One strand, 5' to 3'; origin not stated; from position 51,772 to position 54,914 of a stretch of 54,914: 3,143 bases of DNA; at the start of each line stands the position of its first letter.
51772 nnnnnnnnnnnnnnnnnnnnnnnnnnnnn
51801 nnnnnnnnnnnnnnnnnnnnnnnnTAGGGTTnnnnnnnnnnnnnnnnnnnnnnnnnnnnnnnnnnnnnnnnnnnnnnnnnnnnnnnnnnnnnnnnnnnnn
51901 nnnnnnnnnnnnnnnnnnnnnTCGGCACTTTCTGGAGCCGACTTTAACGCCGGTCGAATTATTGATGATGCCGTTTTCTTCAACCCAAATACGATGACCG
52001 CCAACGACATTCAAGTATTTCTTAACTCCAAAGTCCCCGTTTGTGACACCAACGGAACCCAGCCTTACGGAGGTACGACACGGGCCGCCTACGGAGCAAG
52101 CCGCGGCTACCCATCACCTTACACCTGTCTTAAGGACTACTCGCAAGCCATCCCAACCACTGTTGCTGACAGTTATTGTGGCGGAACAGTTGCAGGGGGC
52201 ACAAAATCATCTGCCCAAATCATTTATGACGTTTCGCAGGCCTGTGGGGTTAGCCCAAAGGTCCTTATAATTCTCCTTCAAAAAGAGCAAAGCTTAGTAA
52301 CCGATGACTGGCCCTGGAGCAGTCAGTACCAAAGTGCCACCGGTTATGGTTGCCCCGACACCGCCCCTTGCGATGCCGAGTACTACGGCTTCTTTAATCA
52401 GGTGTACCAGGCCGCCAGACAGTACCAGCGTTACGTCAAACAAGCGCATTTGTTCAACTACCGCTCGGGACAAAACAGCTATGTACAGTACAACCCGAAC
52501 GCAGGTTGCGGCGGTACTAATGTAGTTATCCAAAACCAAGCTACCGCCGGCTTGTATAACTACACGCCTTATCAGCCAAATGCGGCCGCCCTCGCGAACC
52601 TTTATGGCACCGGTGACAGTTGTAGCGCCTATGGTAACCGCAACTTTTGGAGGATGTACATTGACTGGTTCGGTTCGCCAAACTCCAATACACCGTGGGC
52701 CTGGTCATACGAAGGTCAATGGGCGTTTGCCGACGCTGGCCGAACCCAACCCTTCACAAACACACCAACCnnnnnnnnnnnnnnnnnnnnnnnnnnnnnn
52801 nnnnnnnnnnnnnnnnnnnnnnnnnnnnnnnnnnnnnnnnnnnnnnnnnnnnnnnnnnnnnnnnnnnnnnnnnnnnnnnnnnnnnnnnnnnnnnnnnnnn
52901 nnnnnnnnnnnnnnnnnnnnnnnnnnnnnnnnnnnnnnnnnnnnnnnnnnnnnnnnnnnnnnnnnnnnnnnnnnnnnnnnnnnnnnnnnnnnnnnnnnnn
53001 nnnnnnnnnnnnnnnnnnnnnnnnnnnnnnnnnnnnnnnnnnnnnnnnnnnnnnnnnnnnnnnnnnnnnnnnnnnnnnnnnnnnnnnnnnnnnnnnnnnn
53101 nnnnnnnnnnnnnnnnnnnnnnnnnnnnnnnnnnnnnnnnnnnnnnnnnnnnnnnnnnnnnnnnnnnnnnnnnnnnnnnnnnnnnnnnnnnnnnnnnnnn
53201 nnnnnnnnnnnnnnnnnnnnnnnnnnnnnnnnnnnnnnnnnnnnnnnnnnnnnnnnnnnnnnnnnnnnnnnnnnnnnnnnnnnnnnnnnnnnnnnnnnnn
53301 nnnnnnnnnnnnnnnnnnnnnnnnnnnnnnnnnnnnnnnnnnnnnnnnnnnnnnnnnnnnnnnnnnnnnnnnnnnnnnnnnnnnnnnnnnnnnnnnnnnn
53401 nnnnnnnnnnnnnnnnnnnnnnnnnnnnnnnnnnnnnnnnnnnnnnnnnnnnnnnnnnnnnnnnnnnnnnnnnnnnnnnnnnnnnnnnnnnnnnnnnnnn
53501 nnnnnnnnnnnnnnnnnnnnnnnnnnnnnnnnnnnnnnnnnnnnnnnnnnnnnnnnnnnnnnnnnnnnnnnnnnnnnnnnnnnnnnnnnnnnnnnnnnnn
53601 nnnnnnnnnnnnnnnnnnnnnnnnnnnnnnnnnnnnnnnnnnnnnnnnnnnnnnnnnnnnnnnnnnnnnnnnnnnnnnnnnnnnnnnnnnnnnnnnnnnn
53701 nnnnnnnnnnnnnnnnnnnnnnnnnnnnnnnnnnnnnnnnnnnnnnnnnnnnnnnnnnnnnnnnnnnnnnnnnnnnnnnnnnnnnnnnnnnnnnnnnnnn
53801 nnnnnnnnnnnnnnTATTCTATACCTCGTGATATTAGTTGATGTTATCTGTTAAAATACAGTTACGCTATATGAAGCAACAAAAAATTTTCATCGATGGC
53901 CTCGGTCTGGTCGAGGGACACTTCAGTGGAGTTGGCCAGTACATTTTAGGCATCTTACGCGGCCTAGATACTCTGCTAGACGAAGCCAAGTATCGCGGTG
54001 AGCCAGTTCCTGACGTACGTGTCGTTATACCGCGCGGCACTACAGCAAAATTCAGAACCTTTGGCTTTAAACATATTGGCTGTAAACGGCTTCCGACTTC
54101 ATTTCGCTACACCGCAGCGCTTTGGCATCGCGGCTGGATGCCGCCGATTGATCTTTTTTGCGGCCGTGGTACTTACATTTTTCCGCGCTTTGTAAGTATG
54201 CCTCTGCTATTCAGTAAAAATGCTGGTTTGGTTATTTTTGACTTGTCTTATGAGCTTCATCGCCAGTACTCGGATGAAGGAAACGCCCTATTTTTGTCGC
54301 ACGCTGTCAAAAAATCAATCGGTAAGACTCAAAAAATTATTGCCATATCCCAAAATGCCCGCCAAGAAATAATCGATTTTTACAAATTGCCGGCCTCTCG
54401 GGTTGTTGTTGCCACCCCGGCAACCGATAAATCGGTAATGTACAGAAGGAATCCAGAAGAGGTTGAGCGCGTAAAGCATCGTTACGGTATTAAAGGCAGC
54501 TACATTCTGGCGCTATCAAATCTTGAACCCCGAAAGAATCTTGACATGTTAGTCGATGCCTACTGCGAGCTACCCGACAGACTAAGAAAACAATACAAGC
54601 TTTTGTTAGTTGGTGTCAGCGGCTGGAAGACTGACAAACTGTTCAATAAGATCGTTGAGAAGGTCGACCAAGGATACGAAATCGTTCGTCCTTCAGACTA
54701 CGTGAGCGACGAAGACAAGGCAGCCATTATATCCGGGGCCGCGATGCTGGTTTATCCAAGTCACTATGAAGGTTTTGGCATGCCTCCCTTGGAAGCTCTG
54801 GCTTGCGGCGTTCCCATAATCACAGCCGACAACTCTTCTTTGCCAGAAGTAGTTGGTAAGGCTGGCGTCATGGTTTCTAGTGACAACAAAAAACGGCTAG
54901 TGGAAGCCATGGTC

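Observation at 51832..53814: Secreted fusion of an uncharacterised N-terminal domain with tandem bulb-type mannose-binding lectin domains (six intact QxDxNxVxY sites)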

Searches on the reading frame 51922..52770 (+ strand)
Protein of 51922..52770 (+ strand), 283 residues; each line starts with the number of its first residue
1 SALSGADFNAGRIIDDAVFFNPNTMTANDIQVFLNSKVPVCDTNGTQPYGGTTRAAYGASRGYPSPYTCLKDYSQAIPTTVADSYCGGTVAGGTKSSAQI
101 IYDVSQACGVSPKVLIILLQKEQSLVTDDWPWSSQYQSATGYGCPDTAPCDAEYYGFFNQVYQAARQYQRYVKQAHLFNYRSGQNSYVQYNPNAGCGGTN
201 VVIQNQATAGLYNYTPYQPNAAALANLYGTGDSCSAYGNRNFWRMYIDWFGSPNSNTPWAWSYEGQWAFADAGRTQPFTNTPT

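Call 7: search_protein_families(library=pfam, proteins=[window:51922-52770:+], max_evalue=10)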
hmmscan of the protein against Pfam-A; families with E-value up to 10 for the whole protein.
window:51922-52770:+ (283 aa): 0 families

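Call 9: find_homologous_proteins(query=window:51922-52740:+, max_evalue=0.001)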
Query window:51922-52740:+ (273 aa): 1926 proteins with E <= 0.001 among 2862 candidates; the best 120 are listed.
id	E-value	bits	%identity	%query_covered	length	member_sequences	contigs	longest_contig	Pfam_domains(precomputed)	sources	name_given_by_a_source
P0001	7.2e-140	483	76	100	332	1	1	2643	-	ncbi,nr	ncbi:hypothetical protein KW801_03990, partial [Candidatus Saccharibacteria bacterium]|nr:hypothetic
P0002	7.8e-138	477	75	100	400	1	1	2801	-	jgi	-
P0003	1.8e-135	469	74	99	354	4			-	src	-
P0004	4.0e-133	461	75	99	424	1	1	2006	-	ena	-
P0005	5.6e-133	461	78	92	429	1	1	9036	PF16158.12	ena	-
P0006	1.1e-132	460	74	100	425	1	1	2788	PF16158.12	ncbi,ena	-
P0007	5.6e-129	448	71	99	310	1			-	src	-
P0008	8.9e-123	427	70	95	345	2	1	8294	-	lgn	-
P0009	4.5e-122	425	72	92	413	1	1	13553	PF18885.7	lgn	-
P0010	7.3e-122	424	72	92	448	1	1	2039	PF18885.7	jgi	jgi:hypothetical protein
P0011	1.5e-121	423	73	92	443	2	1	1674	PF18885.7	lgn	-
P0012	9.4e-121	421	72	92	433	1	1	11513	PF18885.7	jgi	jgi:hypothetical protein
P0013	1.1e-120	420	73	92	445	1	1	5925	PF18885.7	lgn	-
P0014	1.6e-120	420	72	92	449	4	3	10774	PF18885.7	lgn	-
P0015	1.7e-120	420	73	93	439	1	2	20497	PF18885.7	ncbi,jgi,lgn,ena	-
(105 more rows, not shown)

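Call 13: search_solved_structures(query=A1, max_evalue=10, show_alignments=3)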
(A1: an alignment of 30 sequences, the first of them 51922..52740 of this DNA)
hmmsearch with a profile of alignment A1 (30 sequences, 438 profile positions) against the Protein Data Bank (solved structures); distinct sequences matched with E-value up to 10: 14.
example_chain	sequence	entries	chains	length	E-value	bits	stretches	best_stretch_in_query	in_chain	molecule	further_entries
4iyp_C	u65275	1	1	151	0.58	12.5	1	253-279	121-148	Serine/threonine-protein phosphatase 2A catalytic subunit alpha isoform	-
2nyl_C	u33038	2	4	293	0.81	12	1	254-279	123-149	Serine/threonine-protein phosphatase 2A catalytic subunit alpha isoform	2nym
8uwb_C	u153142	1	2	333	0.84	12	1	254-279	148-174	Serine/threonine-protein phosphatase 2A 65 kDa regulatory subunit A alpha isoform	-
8uo5_C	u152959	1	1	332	0.85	12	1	254-279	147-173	Serine/threonine-protein phosphatase 2A catalytic subunit alpha isoform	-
6nts_C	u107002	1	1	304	0.86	11.9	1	254-279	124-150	Serine/threonine-protein phosphatase 2A catalytic subunit alpha isoform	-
3p71_C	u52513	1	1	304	0.86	11.9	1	254-279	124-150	Serine/threonine-protein phosphatase 2A catalytic subunit alpha isoform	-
2iae_C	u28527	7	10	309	0.88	11.9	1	254-279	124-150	Serine/threonine-protein phosphatase 2A catalytic subunit alpha isoform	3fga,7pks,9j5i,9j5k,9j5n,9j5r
8rbx_q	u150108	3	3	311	0.88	11.9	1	254-279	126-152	Serine/threonine-protein phosphatase 2A catalytic subunit alpha isoform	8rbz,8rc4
2ie4_C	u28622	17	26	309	0.88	11.9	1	254-279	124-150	Serine/threonine-protein phosphatase 2A catalytic subunit alpha isoform | PP2A-C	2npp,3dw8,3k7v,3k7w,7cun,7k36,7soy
3c5w_C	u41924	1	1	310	0.89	11.9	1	254-279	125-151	PP2A C subunit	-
4i5l_C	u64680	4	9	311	0.89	11.9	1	254-279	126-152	Serine/threonine-protein phosphatase 2A catalytic subunit alpha isoform, PP2A-alpha | Serine/threonine-protein phosphatase 2A catalytic subunit alpha isoform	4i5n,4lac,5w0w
8so0_C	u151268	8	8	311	0.89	11.9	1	254-279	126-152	Serine/threonine-protein phosphatase 2A catalytic subunit alpha isoform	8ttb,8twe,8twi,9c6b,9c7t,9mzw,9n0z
2ie3_C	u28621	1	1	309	0.89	11.9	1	254-279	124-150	Serine/threonine-protein phosphatase 2A catalytic subunit alpha isoform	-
9o04_D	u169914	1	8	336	0.95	11.8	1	254-279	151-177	Serine/threonine-protein phosphatase 2A catalytic subunit alpha isoform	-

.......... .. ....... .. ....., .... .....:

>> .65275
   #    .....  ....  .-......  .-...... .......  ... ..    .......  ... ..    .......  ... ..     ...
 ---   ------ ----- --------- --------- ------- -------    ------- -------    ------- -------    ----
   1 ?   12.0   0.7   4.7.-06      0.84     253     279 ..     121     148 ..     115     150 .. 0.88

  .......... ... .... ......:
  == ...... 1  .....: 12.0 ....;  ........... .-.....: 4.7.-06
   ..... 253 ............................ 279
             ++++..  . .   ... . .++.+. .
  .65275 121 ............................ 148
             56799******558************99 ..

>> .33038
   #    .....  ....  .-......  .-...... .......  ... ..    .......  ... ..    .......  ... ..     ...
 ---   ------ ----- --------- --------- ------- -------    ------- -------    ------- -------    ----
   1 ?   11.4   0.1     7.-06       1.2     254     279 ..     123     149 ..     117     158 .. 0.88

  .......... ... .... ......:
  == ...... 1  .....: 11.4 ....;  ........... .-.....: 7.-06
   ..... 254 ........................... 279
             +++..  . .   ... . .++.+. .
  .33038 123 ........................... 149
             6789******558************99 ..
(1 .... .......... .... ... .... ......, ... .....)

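Call 18: search_protein_families(library=phrogs, proteins=[window:51922-52740:+], max_evalue=1)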
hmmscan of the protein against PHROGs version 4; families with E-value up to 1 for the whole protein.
window:51922-52740:+ (273 aa): 0 families

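Call 20: predict_structure(alignment_id=A1)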
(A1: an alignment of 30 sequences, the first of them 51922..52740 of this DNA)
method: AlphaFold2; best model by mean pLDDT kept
length: 273 residues; sequences in the alignment: 30
mean_pLDDT: 92.2   pTM: 0.88
mean pLDDT of the five models: 92.2, 89.8, 89.0, 88.0, 86.5
residues with pLDDT >= 90: 230; 70-90: 25; 50-70: 15; < 50: 3
segments of 3 or more residues with pLDDT < 50: none
pLDDT, mean of each block of 10 residues (from residue 1): 85 97 98 97 96 96 96 96 91 98 98 98 96 92 81 91 97 95 97 96 97 97 95 96 98 78 53 50
secondary structure, 60 per line:
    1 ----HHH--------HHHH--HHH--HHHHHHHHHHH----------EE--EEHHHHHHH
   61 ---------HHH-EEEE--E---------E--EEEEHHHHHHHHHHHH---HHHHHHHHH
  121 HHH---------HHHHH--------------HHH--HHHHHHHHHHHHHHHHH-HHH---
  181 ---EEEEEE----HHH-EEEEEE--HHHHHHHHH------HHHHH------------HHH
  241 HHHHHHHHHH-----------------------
elements in order: H16-19 H27-37 H54-60 E74-77 E93-96 H97-108 H112-123 H133-137 H157-173 E184-189 E198-203 H206-214 H221-225 H238-250

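Call 22: fold_search(model_id=the predicted structure, library=pdb)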
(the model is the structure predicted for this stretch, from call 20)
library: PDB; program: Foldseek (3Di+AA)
matches with E <= 10: 119; with E <= 0.001: 0
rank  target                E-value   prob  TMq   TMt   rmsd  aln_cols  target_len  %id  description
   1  8ej5_A                1.3e-01  0.16  0.26  0.17  15.2       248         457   11  Tail tip structure of Staphylococcus phage Andhra (released 2022-12-14)
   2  6u0o_B                4.5e-01  0.11  0.27  0.26  17.0       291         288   10  Crystal structure of a peptidoglycan release complex, SagB-SpdC, in lipidic cubic phase (released 2020-09-23)
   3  7pj4                  4.8e-01  0.41  0.28  0.28   6.1       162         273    9  Crystal structure of catalytic domain in closed conformation of LytB (E585Q)from Streptococcus pneumoniae (released 2022-09-07)
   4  8dh2_I                4.8e-01  0.01  0.11  0.05  16.8       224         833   14  T7 RNA polymerase elongation complex with unnatural base dDs-ATP mismatch (released 2023-02-01)
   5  6yci                  7.1e-01  0.01  0.11  0.09  20.0       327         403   10  Crystal structure of GcoA T296G bound to guaiacol (released 2021-02-17)
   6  6yct                  7.1e-01  0.01  0.11  0.09  20.3       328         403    9  Crystal structure of GcoA F169A_T296S bound to p-vanillin (released 2021-02-17)
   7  8yxn_A                9.2e-01  0.06  0.24  0.25  18.2       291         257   10  X-ray structure of Clostridium perfringens autolysin catalytic domain in the P1 form (released 2024-05-15)
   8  6fxp_B                9.8e-01  0.08  0.30  0.32  15.9       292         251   11  Crystal structure of S. aureus glucosaminidase B (released 2019-03-20)
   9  1msw_D                9.8e-01  0.01  0.10  0.06  19.8       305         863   11  Structural basis for the transition from initiation to elongation transcription in T7 RNA polymerase (released 2002-11-15)
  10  3bkh                  1.0e+00  0.05  0.23  0.23  18.9       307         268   12  Crystal structure of the bacteriophage phiKZ lytic transglycosylase, gp144 (released 2008-01-08)
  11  8dh1_I                1.1e+00  0.01  0.11  0.06  16.8       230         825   12  T7 RNA polymerase elongation complex with unnatural base dDs-PaTP pair (released 2023-02-01)
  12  8dh2_E                1.3e+00  0.01  0.13  0.06  17.6       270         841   11  T7 RNA polymerase elongation complex with unnatural base dDs-ATP mismatch (released 2023-02-01)
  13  7ls4                  1.3e+00  0.01  0.10  0.08  14.4       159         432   10  Co-complex CYP46A1 with 9129 (1b) (released 2021-08-25)
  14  8yxn_B                1.5e+00  0.04  0.26  0.27  18.0       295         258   12  X-ray structure of Clostridium perfringens autolysin catalytic domain in the P1 form (released 2024-05-15)
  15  7y8g_B                1.5e+00  0.01  0.11  0.12  14.4       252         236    9  Estrogen Receptor Alpha Ligand Binding Domain Y537S Mutant in Complex with an Inhibitor 30a and GRIP Peptide (released 2023-04-26)
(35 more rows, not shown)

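Call 37: search_protein_families(library=ncbifam, proteins=[window:51922-52740:+], max_evalue=1)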
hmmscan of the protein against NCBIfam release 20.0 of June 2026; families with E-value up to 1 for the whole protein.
window:51922-52740:+ (273 aa): 0 families

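Call 39: search_protein_representatives(alignment_id=A2)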
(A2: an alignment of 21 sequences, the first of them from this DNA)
Query: 21 sequences, 271 profile positions. Proteins with E-value up to 0.001 (for the whole library): 4553; up to 1e-10: 3738; up to 1e-30: 2337. The best 150 are listed.
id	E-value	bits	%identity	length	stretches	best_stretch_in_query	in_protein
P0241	0.0e+00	1042.7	-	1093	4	2-257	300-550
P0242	1.1e-270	910.3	-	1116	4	4-254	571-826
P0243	7.9e-209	707.5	-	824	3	4-259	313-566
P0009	3.7e-134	462.6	-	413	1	1-267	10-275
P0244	4.3e-134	462.4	-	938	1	1-262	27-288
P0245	8.0e-134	461.5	-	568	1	2-256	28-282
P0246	9.5e-134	461.3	-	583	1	1-256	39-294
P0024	2.9e-133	459.7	-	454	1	1-261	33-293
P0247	7.0e-133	458.4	-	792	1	2-260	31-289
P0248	1.2e-132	457.7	-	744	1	1-259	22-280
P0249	1.3e-132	457.5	-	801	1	2-255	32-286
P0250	1.5e-132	457.3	-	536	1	1-262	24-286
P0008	1.8e-132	457.1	-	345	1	2-264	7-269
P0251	7.0e-132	455.2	-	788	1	2-256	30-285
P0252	7.0e-132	455.2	-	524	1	2-256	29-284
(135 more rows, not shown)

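Call 45: find_related_loci(query=A2, collection=genome_contigs, flank=6000)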
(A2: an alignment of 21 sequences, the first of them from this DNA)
Query A2 (273 aa) in genome_contigs; peptide patterns used: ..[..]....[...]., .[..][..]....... (x = any residue, [..] = any of these).
598 stretches matched a pattern (row limit reached: there are more); 596 encode a relative of the query (tblastn E <= 1e-3); the best 80 are kept; 80 distinct loci.
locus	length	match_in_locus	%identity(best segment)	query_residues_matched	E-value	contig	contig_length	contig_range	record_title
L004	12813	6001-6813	87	2-272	1e-160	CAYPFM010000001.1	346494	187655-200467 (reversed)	MAG TPA_asm: uncultured Candidatus Saccharibacteria bacterium isolate SRP170004_co1_270 genome assembly, contig: NODE_24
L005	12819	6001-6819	77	1-272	8e-148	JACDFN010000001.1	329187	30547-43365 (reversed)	MAG: Candidatus Saccharibacteria bacterium isolate MGR_bin387 SD2905_NODE_2_length_329187_cov_2.685598, whole genome sho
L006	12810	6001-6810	69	2-272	3e-129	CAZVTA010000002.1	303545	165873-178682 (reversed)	MAG TPA_asm: uncultured Candidatus Saccharibacteria bacterium isolate SRP342105_co3_76 genome assembly, contig: NODE_8_l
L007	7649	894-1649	73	1-252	5e-129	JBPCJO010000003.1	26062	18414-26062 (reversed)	MAG: Candidatus Saccharimonadales bacterium isolate TH_ant_mag_28 S1Ck127_8094372_flag_0_multi_9.9965_len_26062, whole g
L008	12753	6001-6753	74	1-251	3e-126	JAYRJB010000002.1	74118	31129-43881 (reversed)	MAG: Candidatus Saccharimonadales bacterium isolate SZ_szas25bin.8 k141_255338, whole genome shotgun sequence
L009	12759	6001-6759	72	1-252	7e-126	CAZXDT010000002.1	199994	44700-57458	MAG TPA_asm: uncultured Candidatus Saccharibacteria bacterium isolate SRP193066_co1_99 genome assembly, contig: NODE_94_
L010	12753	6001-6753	71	2-252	1e-125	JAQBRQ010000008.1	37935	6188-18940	MAG: Candidatus Saccharibacteria bacterium isolate RYN_405 scaffold_4526404, whole genome shotgun sequence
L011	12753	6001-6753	71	1-251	1e-124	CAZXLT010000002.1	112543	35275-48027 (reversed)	MAG TPA_asm: uncultured Candidatus Saccharibacteria bacterium isolate SRP342105_co1_432 genome assembly, contig: NODE_20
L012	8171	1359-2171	68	2-269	2e-122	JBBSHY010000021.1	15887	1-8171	MAG: Candidatus Saccharimonadales bacterium isolate LS3_sbin.2 LS3_sbin.2_K_431293_L_15887_cov_17.9717, whole genome sho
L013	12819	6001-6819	66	1-271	2e-122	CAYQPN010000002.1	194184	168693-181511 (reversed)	MAG TPA_asm: uncultured Candidatus Saccharibacteria bacterium isolate SRP150892_co2_46 genome assembly, contig: NODE_47_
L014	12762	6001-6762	70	2-252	9e-122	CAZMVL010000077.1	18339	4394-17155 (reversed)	MAG TPA_asm: uncultured Paraperlucidibaca sp. isolate SRP344714_co2_368 genome assembly, contig: NODE_7827_length_18339_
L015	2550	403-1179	68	1-251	2e-127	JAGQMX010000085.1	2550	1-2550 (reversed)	MAG: Candidatus Saccharibacteria bacterium isolate HKST-UBA53 2011-04-20_1_(paired)_contig_337007, whole genome shotgun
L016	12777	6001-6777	69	1-259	2e-121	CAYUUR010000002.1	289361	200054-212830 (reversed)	MAG TPA_asm: uncultured Candidatus Saccharibacteria bacterium isolate SRP342105_co1_352 genome assembly, contig: NODE_30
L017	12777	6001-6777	68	1-257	4e-121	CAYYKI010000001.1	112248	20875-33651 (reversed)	MAG TPA_asm: uncultured Candidatus Saccharibacteria bacterium isolate SRP173033_co2_247 genome assembly, contig: NODE_56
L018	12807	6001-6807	65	1-264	2e-118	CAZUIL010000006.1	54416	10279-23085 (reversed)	MAG TPA_asm: uncultured Candidatus Saccharibacteria bacterium isolate SRP144015_co1_52 genome assembly, contig: NODE_312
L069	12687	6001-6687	56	1-252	1e-89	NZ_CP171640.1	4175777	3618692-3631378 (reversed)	Agromyces sp. MMS24-K17 chromosome, complete genome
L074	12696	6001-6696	56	1-253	5e-88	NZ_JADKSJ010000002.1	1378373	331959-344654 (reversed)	Plantibacter sp. VKM Ac-2880 n2, whole genome shotgun sequence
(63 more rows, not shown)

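Call 77: search_protein_families(library=pfam, proteins=[L069:5815-8211:+, L074:5839-8103:+, L069:8254-9852:+, L074:8197-9591:+, L069:4570-5748:-, L074:4272-5345:+], max_evalue=0.01)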
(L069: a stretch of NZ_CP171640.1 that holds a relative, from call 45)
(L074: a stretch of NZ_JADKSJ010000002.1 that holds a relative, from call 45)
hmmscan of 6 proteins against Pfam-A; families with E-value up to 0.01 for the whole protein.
L069:5815-8211:+ (799 aa): 0 families

L074:5839-8103:+ (755 aa): 0 families

L069:8254-9852:+ (533 aa): 1 family
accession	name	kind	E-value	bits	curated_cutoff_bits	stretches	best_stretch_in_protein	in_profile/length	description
PF09594.16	GT87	-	1e-06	29.2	25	1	111-337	11-213/237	Glycosyltransferase family 87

L074:8197-9591:+ (465 aa): 0 families

L069:4570-5748:- (392 aa): 6 families
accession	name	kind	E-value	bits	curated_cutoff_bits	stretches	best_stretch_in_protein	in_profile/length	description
PF00534.26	Glycos_transf_1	-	4e-20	72.5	26.4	1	205-364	9-171/172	Glycosyl transferases group 1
PF13692.12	Glyco_trans_1_4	-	2.4e-19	70.5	27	1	210-346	1-137/142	Glycosyl transferases group 1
PF13439.12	Glyco_transf_4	-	9.4e-13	49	28.5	1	67-188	41-169/170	Glycosyltransferase Family 4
PF13579.12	Glyco_trans_4_4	-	3.8e-08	34.3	29.7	1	37-175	24-150/158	Glycosyl transferase 4-like domain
PF20706.3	GT4-conflict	-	2.6e-05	23.8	26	1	207-318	194-311/385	Family 4 Glycosyltransferase in conflict systems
PF13524.12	Glyco_trans_1_2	-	0.0069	16.8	25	0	247-366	18-129/144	Glycosyl transferase-like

L074:4272-5345:+ (358 aa): 8 families
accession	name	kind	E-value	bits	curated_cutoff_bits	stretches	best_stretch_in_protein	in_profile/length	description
PF01370.27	Epimerase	-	4e-55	187.3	20.9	1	51-283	1-240/240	NAD dependent epimerase/dehydratase family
PF16363.11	GDP_Man_Dehyd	-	1.6e-35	123.6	27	1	52-299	1-264/332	GDP-mannose 4,6 dehydratase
PF13460.12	NAD_binding_10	-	5.5e-18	65.9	27.2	1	55-215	1-143/184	NAD(P)H-binding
PF01073.25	3Beta_HSD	-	8.5e-16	58.2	22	1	52-267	1-225/280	3-beta hydroxysteroid dehydrogenase/isomerase family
PF05368.20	NmrA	-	4.4e-14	53.2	27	1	52-166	6-110/298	NmrA-like family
PF04321.23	RmlD_sub_bind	-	1.9e-10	40.8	27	1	52-223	4-156/287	RmlD substrate binding domain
PF02719.21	Polysacc_synt_2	-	1.9e-07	31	20.2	1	52-306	2-252/293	Polysaccharide biosynthesis protein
PF07993.18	NAD_binding_4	-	0.0069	16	20.1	0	101-174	77-146/258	Male sterility protein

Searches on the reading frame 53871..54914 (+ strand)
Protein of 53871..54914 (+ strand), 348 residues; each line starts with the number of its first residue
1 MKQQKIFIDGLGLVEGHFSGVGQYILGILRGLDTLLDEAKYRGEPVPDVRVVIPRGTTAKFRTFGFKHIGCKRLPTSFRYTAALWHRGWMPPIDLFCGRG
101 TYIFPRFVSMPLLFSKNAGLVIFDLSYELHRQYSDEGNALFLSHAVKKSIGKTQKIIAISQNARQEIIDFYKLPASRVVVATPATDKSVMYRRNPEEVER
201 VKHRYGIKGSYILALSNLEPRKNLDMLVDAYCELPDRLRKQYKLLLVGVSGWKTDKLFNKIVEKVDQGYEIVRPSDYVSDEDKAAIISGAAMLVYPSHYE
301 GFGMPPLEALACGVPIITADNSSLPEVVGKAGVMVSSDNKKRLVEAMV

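Call 19: search_protein_families(library=pfam, proteins=[window:53871-54914:+], max_evalue=0.001)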
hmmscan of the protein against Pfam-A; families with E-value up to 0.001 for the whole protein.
window:53871-54914:+ (348 aa): 4 families
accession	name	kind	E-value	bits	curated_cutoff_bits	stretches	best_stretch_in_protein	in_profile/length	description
PF00534.26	Glycos_transf_1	-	5.6e-25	88.3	26.4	1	208-347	14-152/172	Glycosyl transferases group 1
PF13692.12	Glyco_trans_1_4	-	7.3e-22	78.6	27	1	211-347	3-136/142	Glycosyl transferases group 1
PF20706.3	GT4-conflict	-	2.4e-14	53.5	26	1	206-338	194-327/385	Family 4 Glycosyltransferase in conflict systems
PF13524.12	Glyco_trans_1_2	-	0.0002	21.8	25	1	240-327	13-88/144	Glycosyl transferase-like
